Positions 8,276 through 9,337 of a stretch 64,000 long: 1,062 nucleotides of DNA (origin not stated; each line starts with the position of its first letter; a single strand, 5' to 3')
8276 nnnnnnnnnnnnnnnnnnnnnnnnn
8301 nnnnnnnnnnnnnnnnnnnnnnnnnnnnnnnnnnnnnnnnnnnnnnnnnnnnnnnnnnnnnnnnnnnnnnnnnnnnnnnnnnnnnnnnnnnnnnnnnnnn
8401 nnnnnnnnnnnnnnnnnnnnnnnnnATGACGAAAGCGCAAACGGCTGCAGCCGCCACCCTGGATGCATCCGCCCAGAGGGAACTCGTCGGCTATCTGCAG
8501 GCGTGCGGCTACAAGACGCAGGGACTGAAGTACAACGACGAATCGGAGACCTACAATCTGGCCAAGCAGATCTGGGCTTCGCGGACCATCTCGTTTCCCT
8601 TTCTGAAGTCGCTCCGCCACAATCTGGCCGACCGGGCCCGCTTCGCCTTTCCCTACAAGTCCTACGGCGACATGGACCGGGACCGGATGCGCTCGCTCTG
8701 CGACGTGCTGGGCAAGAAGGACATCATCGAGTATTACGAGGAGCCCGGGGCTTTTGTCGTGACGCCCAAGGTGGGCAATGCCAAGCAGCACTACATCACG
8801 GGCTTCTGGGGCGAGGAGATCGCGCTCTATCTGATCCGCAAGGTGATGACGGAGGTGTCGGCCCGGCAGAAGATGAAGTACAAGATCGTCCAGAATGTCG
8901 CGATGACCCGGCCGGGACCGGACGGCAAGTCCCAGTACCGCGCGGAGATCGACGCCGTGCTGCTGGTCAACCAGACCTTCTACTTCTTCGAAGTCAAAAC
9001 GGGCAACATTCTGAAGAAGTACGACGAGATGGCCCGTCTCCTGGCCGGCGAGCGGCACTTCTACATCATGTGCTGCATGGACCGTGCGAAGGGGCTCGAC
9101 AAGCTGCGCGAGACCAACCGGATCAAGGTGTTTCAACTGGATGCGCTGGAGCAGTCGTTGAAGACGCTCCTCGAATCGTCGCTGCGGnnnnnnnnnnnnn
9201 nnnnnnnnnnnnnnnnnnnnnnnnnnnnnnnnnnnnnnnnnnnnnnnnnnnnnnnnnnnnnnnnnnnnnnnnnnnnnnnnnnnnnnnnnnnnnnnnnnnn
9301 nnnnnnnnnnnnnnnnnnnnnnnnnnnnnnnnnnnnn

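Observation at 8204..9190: Orphan PD-(D/E)xK-motif protein with Pro-rich linker between sugar-nucleotide genes and a repeat island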

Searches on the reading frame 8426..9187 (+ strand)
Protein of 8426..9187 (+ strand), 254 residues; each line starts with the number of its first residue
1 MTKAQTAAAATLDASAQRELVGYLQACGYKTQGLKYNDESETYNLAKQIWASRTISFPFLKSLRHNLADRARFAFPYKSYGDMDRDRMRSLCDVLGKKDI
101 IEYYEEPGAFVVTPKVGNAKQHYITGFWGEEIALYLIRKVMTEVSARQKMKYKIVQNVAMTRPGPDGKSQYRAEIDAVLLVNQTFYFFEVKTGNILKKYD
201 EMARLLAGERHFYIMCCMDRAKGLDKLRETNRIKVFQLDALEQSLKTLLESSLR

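Call 9: find_homologous_proteins(query=window:8426-9187:+, max_evalue=0.001)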
Query window:8426-9187:+ (254 aa): 1 proteins with E <= 0.001 among 966 candidates.
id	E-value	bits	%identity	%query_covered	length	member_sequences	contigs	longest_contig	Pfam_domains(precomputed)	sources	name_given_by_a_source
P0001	1.4e-165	566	100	100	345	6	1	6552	-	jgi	jgi:hypothetical protein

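Call 29: predict_structure(protein=window:8426-9187:+)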
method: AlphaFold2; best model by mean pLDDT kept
length: 254 residues; sequences in the alignment: 1
mean_pLDDT: 40.4   pTM: 0.30
mean pLDDT of the five models: 40.4, 38.5, 38.2, 33.2, 32.7
residues with pLDDT >= 90: 0; 70-90: 0; 50-70: 27; < 50: 227
segments of 3 or more residues with pLDDT < 50: 1-16, 26-28, 37-133, 135-137, 143-145, 150-178, 180-245, 251-254
pLDDT, mean of each block of 10 residues (from residue 1): 33 48 52 51 46 38 34 27 36 34 32 32 32 46 48 44 40 44 44 37 41 40 41 42 49 39
secondary structure, 60 per line:
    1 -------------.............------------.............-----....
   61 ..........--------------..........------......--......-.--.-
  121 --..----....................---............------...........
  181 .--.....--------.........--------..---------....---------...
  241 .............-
elements in order: H14-26 H39-51 H57-70 H85-94 E101-106 E109-114 H129-148 E152-163 E170-181 E184-188 H197-205 H225-228 H238-253

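Call 34: search_dna_similar(query=window:8426-9187:+, collection=plasmids, mode=protein, max_evalue=1)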
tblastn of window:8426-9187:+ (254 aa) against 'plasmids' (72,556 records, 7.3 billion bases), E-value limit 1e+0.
No match.

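Call 35: search_dna_similar(query=window:8426-9187:+, collection=phages, mode=protein, max_evalue=1)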
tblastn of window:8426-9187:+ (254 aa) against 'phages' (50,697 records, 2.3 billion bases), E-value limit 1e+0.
Records with a match: 3; places in all: 3; records where one place covers at least 80% of the query: 0.
Best place of each record, by identity: <60% 3.
By first word of the organism name: Brevibacillus 3.
By host as written in the record: Brevibacillus laterosporus 3.
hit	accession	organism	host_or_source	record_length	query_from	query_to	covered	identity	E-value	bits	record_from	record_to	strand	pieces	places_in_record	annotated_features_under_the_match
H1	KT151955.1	Brevibacillus phage Jenst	Brevibacillus laterosporus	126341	133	174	17%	40.5%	4e-1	38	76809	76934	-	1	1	putative haloacid dehalogenase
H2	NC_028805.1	Brevibacillus phage Jenst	Brevibacillus laterosporus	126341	133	174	17%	40.5%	4e-1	38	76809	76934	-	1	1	hydrolase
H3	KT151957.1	Brevibacillus phage SecTim467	Brevibacillus laterosporus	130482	133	174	17%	40.5%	4e-1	38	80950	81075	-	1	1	hypothetical protein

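Call 36: find_related_loci(query=window:8426-9187:+, collection=genome_contigs, flank=10000)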
Query window:8426-9187:+ (254 aa) in genome_contigs; peptide patterns used: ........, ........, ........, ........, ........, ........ (x = any residue, [..] = any of these).
66 stretches matched a pattern, but none encodes a relative of the query by tblastn (E <= 1e-3).

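Call 51: search_solved_structures(query=window:8426-9187:+, max_evalue=10, show_alignments=3)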
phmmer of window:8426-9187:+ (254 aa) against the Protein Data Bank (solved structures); distinct sequences matched with E-value up to 10: 1.
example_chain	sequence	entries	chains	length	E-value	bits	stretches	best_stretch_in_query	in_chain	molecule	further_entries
5y63_A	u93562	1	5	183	0.17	14.6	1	65-124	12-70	Alkyl hydroperoxide reductase, C subunit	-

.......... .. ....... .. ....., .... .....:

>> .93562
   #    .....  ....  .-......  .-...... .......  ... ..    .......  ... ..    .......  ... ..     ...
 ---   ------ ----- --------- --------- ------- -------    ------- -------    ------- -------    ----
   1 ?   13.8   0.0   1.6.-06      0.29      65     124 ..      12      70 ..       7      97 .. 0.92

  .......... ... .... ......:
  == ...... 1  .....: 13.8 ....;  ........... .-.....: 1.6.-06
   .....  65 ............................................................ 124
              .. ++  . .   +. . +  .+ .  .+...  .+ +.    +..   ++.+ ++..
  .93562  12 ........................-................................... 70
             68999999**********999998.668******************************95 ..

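Call 58: search_protein_representatives(protein=window:8426-9187:+)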
Query: 254 residues. Proteins with E-value up to 0.001 (for the whole library): 52; up to 1e-10: 24; up to 1e-30: 1. The best 52 are listed.
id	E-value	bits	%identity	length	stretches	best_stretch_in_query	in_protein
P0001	4.5e-166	566.4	100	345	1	1-254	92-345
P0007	2.4e-21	92.7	29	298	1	14-250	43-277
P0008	2.7e-21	92.6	30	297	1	42-220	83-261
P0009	2.0e-20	89.7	32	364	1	39-250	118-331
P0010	6.9e-20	88.0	28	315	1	18-250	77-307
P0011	2.6e-19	86.1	27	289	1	19-249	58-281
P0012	7.2e-19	84.6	26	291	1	13-251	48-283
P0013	6.4e-18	81.5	29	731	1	40-244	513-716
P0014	1.0e-17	80.9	29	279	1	39-249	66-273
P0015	2.0e-17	79.9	27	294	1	16-253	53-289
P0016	2.1e-17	79.8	29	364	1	36-220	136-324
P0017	3.0e-17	79.3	29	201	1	71-250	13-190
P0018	1.6e-16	76.9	29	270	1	37-249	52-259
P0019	5.8e-16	75.1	29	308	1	32-249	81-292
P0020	6.6e-16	74.9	29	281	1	20-215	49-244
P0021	8.4e-16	74.6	32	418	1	45-250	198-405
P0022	1.3e-15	73.9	29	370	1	40-249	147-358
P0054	4.4e-04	36.2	24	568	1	43-252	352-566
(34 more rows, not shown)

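Call 65: find_encoding_contigs(protein=P0009, flank=8000, max_places=4)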
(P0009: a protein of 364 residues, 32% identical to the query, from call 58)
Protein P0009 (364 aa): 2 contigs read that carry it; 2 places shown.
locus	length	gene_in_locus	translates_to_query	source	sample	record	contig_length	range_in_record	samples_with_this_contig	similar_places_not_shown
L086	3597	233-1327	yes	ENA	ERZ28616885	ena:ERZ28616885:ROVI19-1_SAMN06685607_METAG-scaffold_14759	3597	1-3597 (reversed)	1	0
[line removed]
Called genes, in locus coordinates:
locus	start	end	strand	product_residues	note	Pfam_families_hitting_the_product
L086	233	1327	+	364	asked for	-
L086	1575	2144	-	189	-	PF13545:HTH_Crp_2 (faint), PF08100:Dimerisation (faint), PF12802:MarR_2 (faint), PF01978:TrmB (weak), PF01022:HTH_5, PF12840:HTH_20, PF13412:HTH_24 (weak), PF08279:HTH_11 (weak), +4 more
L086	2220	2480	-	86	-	-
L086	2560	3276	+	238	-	-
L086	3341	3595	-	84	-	?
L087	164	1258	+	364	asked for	-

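Call 66: find_encoding_contigs(protein=P0007, flank=8000, max_places=4)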
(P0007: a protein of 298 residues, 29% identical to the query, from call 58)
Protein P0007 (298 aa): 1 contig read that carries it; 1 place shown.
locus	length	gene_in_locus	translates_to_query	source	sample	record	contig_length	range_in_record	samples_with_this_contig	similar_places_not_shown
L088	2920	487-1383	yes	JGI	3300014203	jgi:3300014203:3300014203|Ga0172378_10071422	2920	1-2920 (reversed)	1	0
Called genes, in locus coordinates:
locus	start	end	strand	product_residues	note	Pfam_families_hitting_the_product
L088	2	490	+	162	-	?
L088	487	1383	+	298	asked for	-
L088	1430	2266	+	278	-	PF04471:Mrr_cat, PF22722:NA-iREase1, PF01396:Zn_ribbon_Top1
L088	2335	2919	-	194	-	?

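Call 75: find_encoding_contigs(protein=P0022, flank=10000, max_places=4)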
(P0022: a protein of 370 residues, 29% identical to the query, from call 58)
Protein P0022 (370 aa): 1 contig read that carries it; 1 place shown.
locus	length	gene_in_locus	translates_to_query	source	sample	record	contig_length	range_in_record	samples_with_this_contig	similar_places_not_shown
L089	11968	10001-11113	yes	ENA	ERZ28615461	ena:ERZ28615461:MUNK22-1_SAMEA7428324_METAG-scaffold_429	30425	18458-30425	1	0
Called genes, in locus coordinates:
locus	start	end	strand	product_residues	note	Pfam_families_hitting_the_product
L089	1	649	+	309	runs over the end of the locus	PF01641:SelR, PF01625:PMSR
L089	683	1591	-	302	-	PF01040:UbiA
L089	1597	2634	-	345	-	PF01073:3Beta_HSD, PF01370:Epimerase, PF02719:Polysacc_synt_2, PF04321:RmlD_sub_bind, PF13460:NAD_binding_10, PF16363:GDP_Man_Dehyd, PF07993:NAD_binding_4 (weak)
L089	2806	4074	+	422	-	PF01120:Alpha_L_fucos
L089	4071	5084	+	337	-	PF02912:Phe_tRNA-synt_N, PF01409:tRNA-synt_2d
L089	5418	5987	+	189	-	PF01022:HTH_5 (faint), PF01047:MarR (faint), PF01978:TrmB (faint), PF12802:MarR_2 (faint), PF13412:HTH_24 (faint), PF13545:HTH_Crp_2 (faint)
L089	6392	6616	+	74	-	-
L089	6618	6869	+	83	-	-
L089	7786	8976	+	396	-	PF00145:DNA_methylase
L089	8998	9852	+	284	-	-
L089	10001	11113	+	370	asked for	-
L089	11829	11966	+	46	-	?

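Call 76: find_encoding_contigs(protein=P0021, flank=10000, max_places=4)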
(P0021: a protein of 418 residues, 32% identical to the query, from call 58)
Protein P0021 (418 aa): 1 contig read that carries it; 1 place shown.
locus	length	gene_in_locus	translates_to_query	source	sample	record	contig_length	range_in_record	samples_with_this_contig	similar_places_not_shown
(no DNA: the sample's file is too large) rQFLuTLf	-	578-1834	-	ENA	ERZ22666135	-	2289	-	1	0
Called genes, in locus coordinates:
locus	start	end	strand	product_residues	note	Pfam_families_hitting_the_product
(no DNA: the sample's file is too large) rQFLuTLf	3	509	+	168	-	?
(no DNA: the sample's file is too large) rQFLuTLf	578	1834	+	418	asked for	-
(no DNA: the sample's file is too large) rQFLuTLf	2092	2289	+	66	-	?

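Call 78: find_related_loci(query=A4, collection=metagenome_contigs, flank=10000)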
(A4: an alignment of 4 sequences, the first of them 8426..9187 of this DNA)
Query A4 (254 aa) in metagenome_contigs; peptide patterns used: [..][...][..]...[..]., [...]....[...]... (x = any residue, [..] = any of these).
600 stretches matched a pattern, but none encodes a relative of the query by tblastn (E <= 1e-3).

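Call 80: find_related_loci(query=A5, collection=viral_contigs, flank=10000)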
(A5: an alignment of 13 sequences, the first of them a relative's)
Query A5 (298 aa) in viral_contigs; peptide patterns used: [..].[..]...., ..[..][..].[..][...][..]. (x = any residue, [..] = any of these).
113 stretches matched a pattern, but none encodes a relative of the query by tblastn (E <= 1e-3).

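Call 81: find_related_loci(query=A5, collection=metagenome_contigs, flank=10000)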
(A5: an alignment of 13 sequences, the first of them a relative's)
Query A5 (298 aa) in metagenome_contigs; peptide patterns used: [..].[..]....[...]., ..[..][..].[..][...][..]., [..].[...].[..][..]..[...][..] (x = any residue, [..] = any of these).
304 stretches matched a pattern; 72 encode a relative of the query (tblastn E <= 1e-3); 72 distinct loci.
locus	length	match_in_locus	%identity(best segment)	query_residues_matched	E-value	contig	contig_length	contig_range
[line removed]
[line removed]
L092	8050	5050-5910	91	1-287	1e-175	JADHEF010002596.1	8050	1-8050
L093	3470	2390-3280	84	1-297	1e-176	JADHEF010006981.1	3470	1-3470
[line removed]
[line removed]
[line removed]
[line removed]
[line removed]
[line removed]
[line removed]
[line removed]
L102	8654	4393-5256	60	1-289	4e-114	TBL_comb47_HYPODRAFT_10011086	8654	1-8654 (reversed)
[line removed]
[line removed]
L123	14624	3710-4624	38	11-297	3e-59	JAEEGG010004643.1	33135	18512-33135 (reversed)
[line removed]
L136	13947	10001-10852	35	9-291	3e-47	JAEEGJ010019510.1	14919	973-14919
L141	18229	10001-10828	36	11-280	4e-43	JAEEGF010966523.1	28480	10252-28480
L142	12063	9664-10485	34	8-280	2e-42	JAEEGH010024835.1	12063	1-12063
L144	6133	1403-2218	34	10-280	9e-42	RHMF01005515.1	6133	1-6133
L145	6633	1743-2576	32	4-280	5e-40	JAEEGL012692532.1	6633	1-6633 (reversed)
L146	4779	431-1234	33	21-284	8e-40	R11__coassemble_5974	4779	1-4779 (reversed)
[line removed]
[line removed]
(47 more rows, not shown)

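Call 84: search_protein_families(library=pfam, proteins=[L146:3392-4459:+, L090:1430-2266:+, L144:2816-5743:+, L136:8820-9959:+, L151:1132-2451:+, L123:4771-5670:+, L145:4312-5085:+, L094:9074-10204:+, L150:313-1818:+, L151:2438-3514:+], max_evalue=0.001)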
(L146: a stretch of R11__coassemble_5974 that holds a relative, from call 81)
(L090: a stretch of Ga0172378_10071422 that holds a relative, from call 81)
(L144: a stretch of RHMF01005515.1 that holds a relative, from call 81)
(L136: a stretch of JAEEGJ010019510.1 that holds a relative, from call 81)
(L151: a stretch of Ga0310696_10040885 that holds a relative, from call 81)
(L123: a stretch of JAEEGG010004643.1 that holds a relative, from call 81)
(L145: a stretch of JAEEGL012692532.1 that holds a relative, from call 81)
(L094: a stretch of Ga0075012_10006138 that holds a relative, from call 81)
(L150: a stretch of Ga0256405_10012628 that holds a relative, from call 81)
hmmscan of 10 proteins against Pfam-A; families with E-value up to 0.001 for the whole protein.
L146:3392-4459:+ (355 aa): 1 family
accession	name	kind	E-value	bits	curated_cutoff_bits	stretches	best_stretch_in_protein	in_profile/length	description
PF02661.23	Fic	-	1.2e-18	68.1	24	1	101-204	3-93/93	Fic/DOC family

L090:1430-2266:+ (278 aa): 5 families
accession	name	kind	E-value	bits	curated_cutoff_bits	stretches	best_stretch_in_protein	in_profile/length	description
PF04471.18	Mrr_cat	-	9.1e-33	113.2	21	1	92-203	1-115/115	Restriction endonuclease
PF01396.24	Zn_ribbon_Top1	-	1.3e-10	41.3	32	1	239-273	3-32/39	Topoisomerase DNA binding C4 zinc finger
PF22722.2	NA-iREase1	-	5.3e-08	33.2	27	1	104-200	5-105/106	NACHT-associated inactive Restriction Endonuclease 1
PF10356.15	RRG7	-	5e-05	23.2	22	1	135-181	84-135/185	Required for respiratory growth protein 7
PF06839.17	Zn_ribbon_GRF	-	0.00096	19.6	25.9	0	238-267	1-30/45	GRF zinc finger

L144:2816-5743:+ (975 aa): 4 families
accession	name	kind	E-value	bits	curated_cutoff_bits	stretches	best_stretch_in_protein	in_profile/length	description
PF18766.7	SWI2_SNF2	-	1.1e-66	225.1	26.7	1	264-487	1-219/221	SWI2/SNF2 ATPase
PF04313.20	HSDR_N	-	1.1e-23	84.6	25.1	1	4-199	2-189/198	Type I restriction enzyme R protein N terminus (HSDR_N)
PF22679.2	T1R_D3-like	-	7e-23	82.2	27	1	576-650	81-156/158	Type I restriction enzyme subunit R domain 3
PF04851.21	ResIII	-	6.5e-17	62.4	22.5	1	262-418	5-163/164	Type III restriction enzyme, res subunit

L136:8820-9959:+ (379 aa): 1 family
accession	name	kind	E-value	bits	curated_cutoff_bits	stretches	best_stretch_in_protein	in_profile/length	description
PF01420.25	Methylase_S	-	2.3e-09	38.2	22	0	46-152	49-153/168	Type I restriction modification DNA specificity domain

L151:1132-2451:+ (439 aa): 1 family
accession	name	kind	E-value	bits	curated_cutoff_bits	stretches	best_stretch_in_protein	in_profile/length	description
PF01797.21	Y1_Tnp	-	0.00057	20.5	23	0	126-235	18-120/121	Transposase IS200 like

L123:4771-5670:+ (299 aa): 0 families

L145:4312-5085:+ (257 aa): 0 families

L094:9074-10204:+ (376 aa): 0 families

L150:313-1818:+ (501 aa): 5 families
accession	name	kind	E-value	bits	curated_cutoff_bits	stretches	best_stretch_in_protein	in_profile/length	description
PF02384.22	N6_Mtase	-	3.2e-89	299.7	20.4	1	156-463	4-308/311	N-6 DNA Methylase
PF12161.14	HsdM_N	-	1.8e-20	74.4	24.5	1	6-143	1-135/135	HsdM N-terminal domain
PF07669.17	Eco57I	-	6.6e-08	33.3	25.3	1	254-366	62-163/171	Eco57I restriction-modification methylase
PF01170.24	UPF0020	-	1.1e-05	25.7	22.3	1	190-290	20-133/197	RMKL-like, methyltransferase domain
PF05175.20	MTS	-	0.00064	19.8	23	0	188-291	21-111/170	Methyltransferase small domain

L151:2438-3514:+ (358 aa): 1 family
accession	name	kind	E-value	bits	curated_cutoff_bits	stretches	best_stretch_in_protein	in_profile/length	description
PF13310.11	Virulence_RhuM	-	1.3e-102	342.8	33.7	1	77-333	2-249/252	Virulence protein RhuM family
